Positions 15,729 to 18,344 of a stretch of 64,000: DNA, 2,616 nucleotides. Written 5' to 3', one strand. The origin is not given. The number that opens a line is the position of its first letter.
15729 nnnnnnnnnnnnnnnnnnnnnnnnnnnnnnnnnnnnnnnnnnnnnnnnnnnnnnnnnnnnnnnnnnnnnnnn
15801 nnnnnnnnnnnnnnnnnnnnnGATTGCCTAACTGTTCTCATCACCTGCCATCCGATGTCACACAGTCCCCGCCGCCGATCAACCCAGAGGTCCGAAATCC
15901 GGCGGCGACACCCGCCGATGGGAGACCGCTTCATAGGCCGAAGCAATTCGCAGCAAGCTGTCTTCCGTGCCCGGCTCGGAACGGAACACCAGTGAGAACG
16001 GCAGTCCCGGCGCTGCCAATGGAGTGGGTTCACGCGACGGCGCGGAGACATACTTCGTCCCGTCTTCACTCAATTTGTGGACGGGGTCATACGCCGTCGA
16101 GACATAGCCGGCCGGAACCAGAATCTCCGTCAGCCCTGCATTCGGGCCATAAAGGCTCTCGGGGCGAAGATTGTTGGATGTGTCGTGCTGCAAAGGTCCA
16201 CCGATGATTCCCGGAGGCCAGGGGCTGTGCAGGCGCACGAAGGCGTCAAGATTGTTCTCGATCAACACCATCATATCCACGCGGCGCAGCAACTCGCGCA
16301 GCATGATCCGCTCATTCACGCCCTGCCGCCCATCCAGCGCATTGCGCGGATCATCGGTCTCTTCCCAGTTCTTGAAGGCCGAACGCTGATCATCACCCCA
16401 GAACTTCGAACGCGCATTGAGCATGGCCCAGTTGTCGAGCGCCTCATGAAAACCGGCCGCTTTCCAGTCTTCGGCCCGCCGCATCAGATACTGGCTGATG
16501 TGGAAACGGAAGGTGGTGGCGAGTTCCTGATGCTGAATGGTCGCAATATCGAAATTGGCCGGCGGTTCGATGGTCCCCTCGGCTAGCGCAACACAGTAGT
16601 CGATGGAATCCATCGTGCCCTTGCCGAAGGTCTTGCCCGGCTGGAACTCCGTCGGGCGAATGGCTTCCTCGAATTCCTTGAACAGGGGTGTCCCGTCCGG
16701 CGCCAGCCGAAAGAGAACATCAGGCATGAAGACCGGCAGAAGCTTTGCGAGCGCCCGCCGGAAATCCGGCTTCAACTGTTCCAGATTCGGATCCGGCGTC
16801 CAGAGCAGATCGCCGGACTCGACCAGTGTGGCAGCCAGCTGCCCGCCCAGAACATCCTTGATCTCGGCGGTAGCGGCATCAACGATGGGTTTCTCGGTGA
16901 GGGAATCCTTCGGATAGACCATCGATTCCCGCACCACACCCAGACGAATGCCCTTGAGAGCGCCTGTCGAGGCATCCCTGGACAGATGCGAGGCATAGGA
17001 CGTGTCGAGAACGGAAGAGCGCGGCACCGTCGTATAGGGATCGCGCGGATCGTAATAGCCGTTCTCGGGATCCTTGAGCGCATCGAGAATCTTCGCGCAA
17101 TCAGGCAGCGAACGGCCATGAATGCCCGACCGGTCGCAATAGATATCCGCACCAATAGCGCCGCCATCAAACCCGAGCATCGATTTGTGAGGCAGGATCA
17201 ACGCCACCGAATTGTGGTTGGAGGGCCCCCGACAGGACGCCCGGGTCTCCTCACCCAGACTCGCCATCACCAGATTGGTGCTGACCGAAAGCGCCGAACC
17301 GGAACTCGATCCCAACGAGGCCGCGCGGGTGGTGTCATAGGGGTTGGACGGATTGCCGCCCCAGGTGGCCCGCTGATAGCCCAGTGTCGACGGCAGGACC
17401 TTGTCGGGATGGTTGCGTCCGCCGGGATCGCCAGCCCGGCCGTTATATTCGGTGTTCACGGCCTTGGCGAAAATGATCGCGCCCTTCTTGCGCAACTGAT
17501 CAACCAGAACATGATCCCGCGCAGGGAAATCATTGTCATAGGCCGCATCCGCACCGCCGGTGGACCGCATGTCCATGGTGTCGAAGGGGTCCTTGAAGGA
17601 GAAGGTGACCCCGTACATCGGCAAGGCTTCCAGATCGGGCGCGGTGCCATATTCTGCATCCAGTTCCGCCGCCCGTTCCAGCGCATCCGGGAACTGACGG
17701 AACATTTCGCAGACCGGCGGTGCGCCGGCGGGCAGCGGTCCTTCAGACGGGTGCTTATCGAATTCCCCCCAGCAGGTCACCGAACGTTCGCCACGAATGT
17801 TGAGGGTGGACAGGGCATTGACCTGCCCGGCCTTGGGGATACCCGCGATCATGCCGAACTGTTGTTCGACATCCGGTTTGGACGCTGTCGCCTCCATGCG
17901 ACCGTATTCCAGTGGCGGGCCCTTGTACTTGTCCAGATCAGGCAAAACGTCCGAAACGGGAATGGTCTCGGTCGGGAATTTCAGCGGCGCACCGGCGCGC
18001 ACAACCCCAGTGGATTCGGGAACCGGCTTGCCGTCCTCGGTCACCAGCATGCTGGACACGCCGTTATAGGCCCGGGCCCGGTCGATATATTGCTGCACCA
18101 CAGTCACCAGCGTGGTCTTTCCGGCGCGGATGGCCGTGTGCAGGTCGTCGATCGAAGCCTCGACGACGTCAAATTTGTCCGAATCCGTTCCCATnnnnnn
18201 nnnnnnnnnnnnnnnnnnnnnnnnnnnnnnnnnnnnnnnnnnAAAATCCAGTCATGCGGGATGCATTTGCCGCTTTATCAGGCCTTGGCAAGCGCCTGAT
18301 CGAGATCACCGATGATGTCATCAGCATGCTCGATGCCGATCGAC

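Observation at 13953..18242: Two-component flavin monooxygenase (NtaA/DszA-like plus flavin reductase) clustered with an unusually long (~770 aa) amidase-signature enzyme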

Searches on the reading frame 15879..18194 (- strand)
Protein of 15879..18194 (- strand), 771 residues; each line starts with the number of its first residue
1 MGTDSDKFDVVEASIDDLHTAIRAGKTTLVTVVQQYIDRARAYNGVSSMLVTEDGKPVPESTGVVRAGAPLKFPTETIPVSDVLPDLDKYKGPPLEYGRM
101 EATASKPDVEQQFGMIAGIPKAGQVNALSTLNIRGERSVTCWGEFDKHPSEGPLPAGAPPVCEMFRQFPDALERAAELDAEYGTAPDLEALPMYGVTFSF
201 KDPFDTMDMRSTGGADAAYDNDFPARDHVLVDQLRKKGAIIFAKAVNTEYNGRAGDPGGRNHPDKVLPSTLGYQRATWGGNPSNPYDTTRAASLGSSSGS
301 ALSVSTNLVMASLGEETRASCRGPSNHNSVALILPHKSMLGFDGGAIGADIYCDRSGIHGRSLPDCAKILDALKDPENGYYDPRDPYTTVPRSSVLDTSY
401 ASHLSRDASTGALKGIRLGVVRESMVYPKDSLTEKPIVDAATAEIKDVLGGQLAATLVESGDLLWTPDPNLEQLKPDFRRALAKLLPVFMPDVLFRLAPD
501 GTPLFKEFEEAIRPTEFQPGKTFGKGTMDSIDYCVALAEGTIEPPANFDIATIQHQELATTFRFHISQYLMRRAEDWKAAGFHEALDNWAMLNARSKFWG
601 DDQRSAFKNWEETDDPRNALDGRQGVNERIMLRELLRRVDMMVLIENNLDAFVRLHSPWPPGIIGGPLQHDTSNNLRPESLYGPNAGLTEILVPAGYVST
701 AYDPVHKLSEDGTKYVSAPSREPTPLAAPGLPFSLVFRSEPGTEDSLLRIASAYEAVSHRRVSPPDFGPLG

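Call 6: search_protein_families(library=pfam, proteins=[window:15879-18194:-], max_evalue=0.01)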
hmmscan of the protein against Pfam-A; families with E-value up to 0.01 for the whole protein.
window:15879-18194:- (771 aa): 1 family
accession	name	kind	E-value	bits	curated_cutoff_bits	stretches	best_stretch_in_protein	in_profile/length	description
PF01425.27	Amidase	-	8.6e-24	84.8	27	1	168-428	25-250/445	Amidase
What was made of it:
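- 15879..18194 (-): Amidase-signature hydrolase, 771 aa, with no signal peptide. The mechanical ORF runs up to a TTG at 18242. PF01425 E=9e-24 (call 6).
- On Amidase signature (AS) family: 84.8 bits against a cut-off of 27, covering only residues 168-428 (call 6).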

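Call 7: search_protein_families(library=ncbifam, proteins=[window:15879-18194:-], max_evalue=0.01)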
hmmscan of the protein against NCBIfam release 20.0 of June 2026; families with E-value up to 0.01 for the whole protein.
window:15879-18194:- (771 aa): 23 families
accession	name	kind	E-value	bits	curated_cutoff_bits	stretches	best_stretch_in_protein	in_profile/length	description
NF006006.0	PRK08137.1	equivalog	1.1e-30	106.9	534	1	169-448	79-327/529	amidase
NF005300.0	PRK06828.1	subfamily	6.7e-28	97.3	494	1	168-444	57-310/491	amidase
NF005219.0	PRK06707.1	equivalog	2.6e-19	69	498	1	169-422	116-342/536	amidase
NF005688.0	PRK07488.1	equivalog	4.2e-19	68.8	532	1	170-336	54-198/474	indoleacetamide hydrolase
NF005127.0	PRK06565.1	equivalog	1e-17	63.9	575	2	168-430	55-298/570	amidase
TIGR02713.1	allophanate_hyd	equivalog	3.2e-15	55.7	511.05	2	282-389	101-201/563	allophanate hydrolase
NF005686.0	PRK07486.1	subfamily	5.9e-15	54.9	465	1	172-394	61-256/486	amidase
NF005460.0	PRK07056.1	subfamily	3.8e-14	52.5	447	2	280-378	143-243/457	amidase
NF006043.0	PRK08186.1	subfamily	1.1e-12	47.2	487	2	283-376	139-230/600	allophanate hydrolase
NF004816.0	PRK06170.1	equivalog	1.3e-11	43.9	503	2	166-245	52-127/493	amidase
NF006631.0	PRK09201.1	equivalog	1.4e-11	43.8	461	2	279-374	140-233/466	AtzE family amidohydrolase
TIGR02715.1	amido_AtzE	subfamily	1.8e-10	40.4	425.75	2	279-377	133-229/452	AtzE family amidohydrolase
NF005565.0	PRK07235.1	subfamily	1.9e-09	36.7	545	1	283-447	159-308/506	amidase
TIGR00132.1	gatA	equivalog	2.4e-09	36.5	481.1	1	283-427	129-257/466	Asp-tRNA(Asn)/Glu-tRNA(Gln) amidotransferase subunit GatA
NF006169.0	PRK08310.1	equivalog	4.9e-08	32.7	391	1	186-327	19-142/395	amidase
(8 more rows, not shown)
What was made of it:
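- On Peptide amidase (Pam) orthologue: PRK08137 scores 106.9 bits against a cut-off of 534; PRK06828 scores 97.3 against 494 (call 7).
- Closest known: Peptide amidase Pam of Stenotrophomonas maltophilia. Different: It scores far below the cut-off of the closest NCBIfam amidase model, PRK08137 (107 vs 534 bits, call 7).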

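Call 8: find_homologous_proteins(query=window:15879-18194:-)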
Query window:15879-18194:- (771 aa): 6367 proteins with E <= 0.001 among 8000 candidates; the best 120 are listed.
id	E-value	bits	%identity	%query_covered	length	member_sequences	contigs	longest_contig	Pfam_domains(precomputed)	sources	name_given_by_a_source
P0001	0.0e+0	1771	100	100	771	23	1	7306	PF01425.27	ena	-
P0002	0.0e+0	1611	90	100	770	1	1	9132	PF01425.27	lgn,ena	-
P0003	0.0e+0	1611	90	100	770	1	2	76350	PF01425.27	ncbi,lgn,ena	-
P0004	0.0e+0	1610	90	100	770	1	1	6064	PF01425.27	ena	-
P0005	0.0e+0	1609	90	100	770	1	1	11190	PF01425.27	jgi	-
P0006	0.0e+0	1609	90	100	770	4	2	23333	PF01425.27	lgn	-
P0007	0.0e+0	1608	90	100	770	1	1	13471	PF01425.27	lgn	-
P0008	0.0e+0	1608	90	100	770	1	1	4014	PF01425.27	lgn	-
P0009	0.0e+0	1606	90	100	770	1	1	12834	PF01425.27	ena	-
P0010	0.0e+0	1599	89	100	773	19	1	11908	PF01425.27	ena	-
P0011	0.0e+0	1591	89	100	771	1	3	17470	PF01425.27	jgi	jgi:amidase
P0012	0.0e+0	1587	89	100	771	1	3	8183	PF01425.27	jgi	jgi:amidase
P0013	0.0e+0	1586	89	100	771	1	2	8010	PF01425.27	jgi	jgi:amidase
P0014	0.0e+0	1579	88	100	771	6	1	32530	PF01425.27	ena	-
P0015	0.0e+0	1578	88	100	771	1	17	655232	PF01425.27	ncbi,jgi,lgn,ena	jgi:Asp-tRNA(Asn)/Glu-tRNA(Gln) amidotransferase A subunit family amidase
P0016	0.0e+0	1578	88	100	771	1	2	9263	PF01425.27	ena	-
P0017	0.0e+0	1578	88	100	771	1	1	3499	PF01425.27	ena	-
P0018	0.0e+0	1578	88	100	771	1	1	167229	PF01425.27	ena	-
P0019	0.0e+0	1577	88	100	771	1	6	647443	PF01425.27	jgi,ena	-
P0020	0.0e+0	1576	88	100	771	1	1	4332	PF01425.27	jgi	-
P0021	0.0e+0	1576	88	100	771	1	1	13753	PF01425.27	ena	-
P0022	0.0e+0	1576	88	100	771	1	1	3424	PF01425.27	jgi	-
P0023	0.0e+0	1576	88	100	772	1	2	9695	PF01425.27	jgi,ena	-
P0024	0.0e+0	1576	88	100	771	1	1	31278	PF01425.27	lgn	-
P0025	0.0e+0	1575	88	100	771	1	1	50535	PF01425.27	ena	-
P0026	0.0e+0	1575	88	100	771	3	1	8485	PF01425.27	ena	-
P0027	0.0e+0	1573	88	100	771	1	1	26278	PF01425.27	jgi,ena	-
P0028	0.0e+0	1572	88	100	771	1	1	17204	PF01425.27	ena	-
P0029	0.0e+0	1570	88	100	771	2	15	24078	PF01425.27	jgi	jgi:amidase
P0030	0.0e+0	1568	88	100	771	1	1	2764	PF01425.27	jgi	jgi:amidase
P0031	0.0e+0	1564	87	100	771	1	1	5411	PF01425.27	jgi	jgi:amidase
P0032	0.0e+0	1562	87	100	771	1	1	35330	PF01425.27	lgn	-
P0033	0.0e+0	1560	87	100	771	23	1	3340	PF01425.27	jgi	jgi:amidase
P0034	0.0e+0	1521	85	100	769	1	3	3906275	PF01425.27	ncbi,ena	-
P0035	0.0e+0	1493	86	96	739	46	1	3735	PF01425.27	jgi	-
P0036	0.0e+0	1492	84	100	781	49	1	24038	PF01425.27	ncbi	-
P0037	0.0e+0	1489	86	96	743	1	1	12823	PF01425.27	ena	-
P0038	0.0e+0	1489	84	100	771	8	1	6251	PF01425.27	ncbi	-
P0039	0.0e+0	1485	82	100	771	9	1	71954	PF01425.27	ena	-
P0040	0.0e+0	1482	86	96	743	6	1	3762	PF01425.27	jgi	-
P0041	0.0e+0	1475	83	99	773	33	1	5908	PF01425.27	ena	-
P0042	0.0e+0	1458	82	99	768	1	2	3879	PF01425.27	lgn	-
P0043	0.0e+0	1447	80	100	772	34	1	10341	PF01425.27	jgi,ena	jgi:Asp-tRNA(Asn)/Glu-tRNA(Gln) amidotransferase A subunit family amidase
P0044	0.0e+0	1445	80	100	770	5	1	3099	PF01425.27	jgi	jgi:amidase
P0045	0.0e+0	1444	81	100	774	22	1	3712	PF01425.27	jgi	jgi:amidase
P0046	0.0e+0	1441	80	99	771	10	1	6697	PF01425.27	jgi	jgi:amidase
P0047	0.0e+0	1438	80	100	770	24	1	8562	PF01425.27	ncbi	-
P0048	0.0e+0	1437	80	100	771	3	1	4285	PF01425.27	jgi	jgi:amidase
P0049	0.0e+0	1436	81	100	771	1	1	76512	PF01425.27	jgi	-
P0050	0.0e+0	1435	81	100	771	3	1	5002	PF01425.27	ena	-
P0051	0.0e+0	1435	81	100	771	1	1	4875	PF01425.27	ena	-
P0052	0.0e+0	1433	79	99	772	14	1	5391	PF01425.27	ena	-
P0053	0.0e+0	1431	79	100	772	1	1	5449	PF01425.27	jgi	jgi:Asp-tRNA(Asn)/Glu-tRNA(Gln) amidotransferase A subunit family amidase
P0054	0.0e+0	1426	78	100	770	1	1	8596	PF01425.27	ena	-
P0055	0.0e+0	1426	79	100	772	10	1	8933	PF01425.27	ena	-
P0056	0.0e+0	1425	79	99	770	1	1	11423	PF01425.27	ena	-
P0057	0.0e+0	1425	79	100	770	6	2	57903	PF01425.27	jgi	-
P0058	0.0e+0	1424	78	100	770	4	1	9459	PF01425.27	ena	-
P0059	0.0e+0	1423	79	99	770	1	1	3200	PF01425.27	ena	-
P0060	0.0e+0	1423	79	99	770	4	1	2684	PF01425.27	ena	-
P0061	0.0e+0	1422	79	99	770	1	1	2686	PF01425.27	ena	-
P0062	0.0e+0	1422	78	100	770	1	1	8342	PF01425.27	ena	-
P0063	0.0e+0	1421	79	99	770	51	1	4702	PF01425.27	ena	-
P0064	0.0e+0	1421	78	100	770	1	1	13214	PF01425.27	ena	-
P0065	0.0e+0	1420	78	100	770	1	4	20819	PF01425.27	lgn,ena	-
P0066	0.0e+0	1420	78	100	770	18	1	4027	PF01425.27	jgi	jgi:amidase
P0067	0.0e+0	1419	80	99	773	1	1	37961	PF01425.27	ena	-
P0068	0.0e+0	1417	80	99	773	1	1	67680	PF01425.27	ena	-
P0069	0.0e+0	1417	80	99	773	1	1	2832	PF01425.27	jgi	-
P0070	0.0e+0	1414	78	100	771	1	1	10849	PF01425.27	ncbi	-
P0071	0.0e+0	1412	78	99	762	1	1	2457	PF01425.27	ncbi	ncbi:MAG: hypothetical protein CFH08_02650, partial [Alphaproteobacteria bacterium MarineAlpha3_Bin7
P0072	0.0e+0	1408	78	99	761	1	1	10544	PF01425.27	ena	-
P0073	0.0e+0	1408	78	99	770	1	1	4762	PF01425.27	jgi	-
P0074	0.0e+0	1408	79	99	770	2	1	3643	PF01425.27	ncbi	-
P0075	0.0e+0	1407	77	100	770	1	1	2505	PF01425.27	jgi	jgi:Asp-tRNA(Asn)/Glu-tRNA(Gln) amidotransferase A subunit family amidase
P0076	0.0e+0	1406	78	99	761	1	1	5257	PF01425.27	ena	-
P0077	0.0e+0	1404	79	99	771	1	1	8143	PF01425.27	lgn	-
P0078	0.0e+0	1404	79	100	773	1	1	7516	PF01425.27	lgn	-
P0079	0.0e+0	1403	78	99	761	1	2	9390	PF01425.27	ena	-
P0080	0.0e+0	1402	78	99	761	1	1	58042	PF01425.27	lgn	-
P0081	0.0e+0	1402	78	100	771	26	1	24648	PF01425.27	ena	-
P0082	0.0e+0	1401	78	99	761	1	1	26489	PF01425.27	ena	-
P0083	0.0e+0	1401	78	99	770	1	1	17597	PF01425.27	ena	-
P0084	0.0e+0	1400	79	99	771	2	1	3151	PF01425.27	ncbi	-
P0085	0.0e+0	1400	77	99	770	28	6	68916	PF01425.27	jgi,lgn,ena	-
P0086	0.0e+0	1399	79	99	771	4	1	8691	PF01425.27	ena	-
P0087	0.0e+0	1399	79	100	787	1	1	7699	PF01425.27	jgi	jgi:Asp-tRNA(Asn)/Glu-tRNA(Gln) amidotransferase A subunit family amidase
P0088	0.0e+0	1399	78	100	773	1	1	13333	PF01425.27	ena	-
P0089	0.0e+0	1398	78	100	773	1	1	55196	PF01425.27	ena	-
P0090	0.0e+0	1396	78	100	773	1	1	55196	PF01425.27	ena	-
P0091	0.0e+0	1390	79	99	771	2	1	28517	PF01425.27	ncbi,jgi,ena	-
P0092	0.0e+0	1389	77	100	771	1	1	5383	PF01425.27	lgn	-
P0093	0.0e+0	1386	79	99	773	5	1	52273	PF01425.27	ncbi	-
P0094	0.0e+0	1381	78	99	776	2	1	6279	PF01425.27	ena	-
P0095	0.0e+0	1379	77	100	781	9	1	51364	PF01425.27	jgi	jgi:Asp-tRNA(Asn)/Glu-tRNA(Gln) amidotransferase A subunit family amidase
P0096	0.0e+0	1377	78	100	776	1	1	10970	PF01425.27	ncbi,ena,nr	ncbi:MAG: amidase family protein [bacterium]|nr:amidase family protein [bacterium]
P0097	0.0e+0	1376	77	100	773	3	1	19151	PF01425.27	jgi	jgi:amidase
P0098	0.0e+0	1375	77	99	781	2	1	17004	PF01425.27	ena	-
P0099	0.0e+0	1372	78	99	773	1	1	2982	PF01425.27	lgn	-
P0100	0.0e+0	1372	78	99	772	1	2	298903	PF01425.27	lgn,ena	-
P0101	0.0e+0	1372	77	99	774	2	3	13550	PF01425.27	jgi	jgi:amidase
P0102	0.0e+0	1372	78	99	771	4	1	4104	PF01425.27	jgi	jgi:Asp-tRNA(Asn)/Glu-tRNA(Gln) amidotransferase A subunit family amidase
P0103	0.0e+0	1371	78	99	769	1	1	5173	PF01425.27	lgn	-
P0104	0.0e+0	1370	78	100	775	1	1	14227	PF01425.27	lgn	-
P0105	0.0e+0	1370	78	99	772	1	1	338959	PF01425.27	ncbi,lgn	ncbi:MAG: amidase family protein [Pseudomonadota bacterium]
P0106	0.0e+0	1370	77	99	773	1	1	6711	PF01425.27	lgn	-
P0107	0.0e+0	1368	78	99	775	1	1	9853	PF01425.27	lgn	-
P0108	0.0e+0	1367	75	100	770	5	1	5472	PF01425.27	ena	-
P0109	0.0e+0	1366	76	100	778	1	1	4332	PF01425.27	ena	-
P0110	0.0e+0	1366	78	99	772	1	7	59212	PF01425.27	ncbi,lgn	-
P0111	0.0e+0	1366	77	99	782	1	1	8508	PF01425.27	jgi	jgi:amidase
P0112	0.0e+0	1365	77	99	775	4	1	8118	PF01425.27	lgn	-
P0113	0.0e+0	1364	77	99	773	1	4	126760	PF01425.27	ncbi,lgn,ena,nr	ncbi:MAG: amidase [Alphaproteobacteria bacterium]|nr:amidase [Alphaproteobacteria bacterium]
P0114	0.0e+0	1362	77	99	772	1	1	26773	PF01425.27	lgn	-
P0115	0.0e+0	1361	77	100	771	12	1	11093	PF01425.27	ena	-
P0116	0.0e+0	1361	77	99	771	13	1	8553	PF01425.27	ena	-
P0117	0.0e+0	1360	77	99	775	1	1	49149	PF01425.27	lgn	-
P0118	0.0e+0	1360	77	99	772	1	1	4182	PF01425.27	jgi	jgi:amidase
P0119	0.0e+0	1360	77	99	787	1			PF01425.27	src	-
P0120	0.0e+0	1359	77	99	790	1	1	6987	PF01425.27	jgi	jgi:Asp-tRNA(Asn)/Glu-tRNA(Gln) amidotransferase A subunit family amidase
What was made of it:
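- The 120 best database hits are all 739-790 aa and at least 75% identical (call 8).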
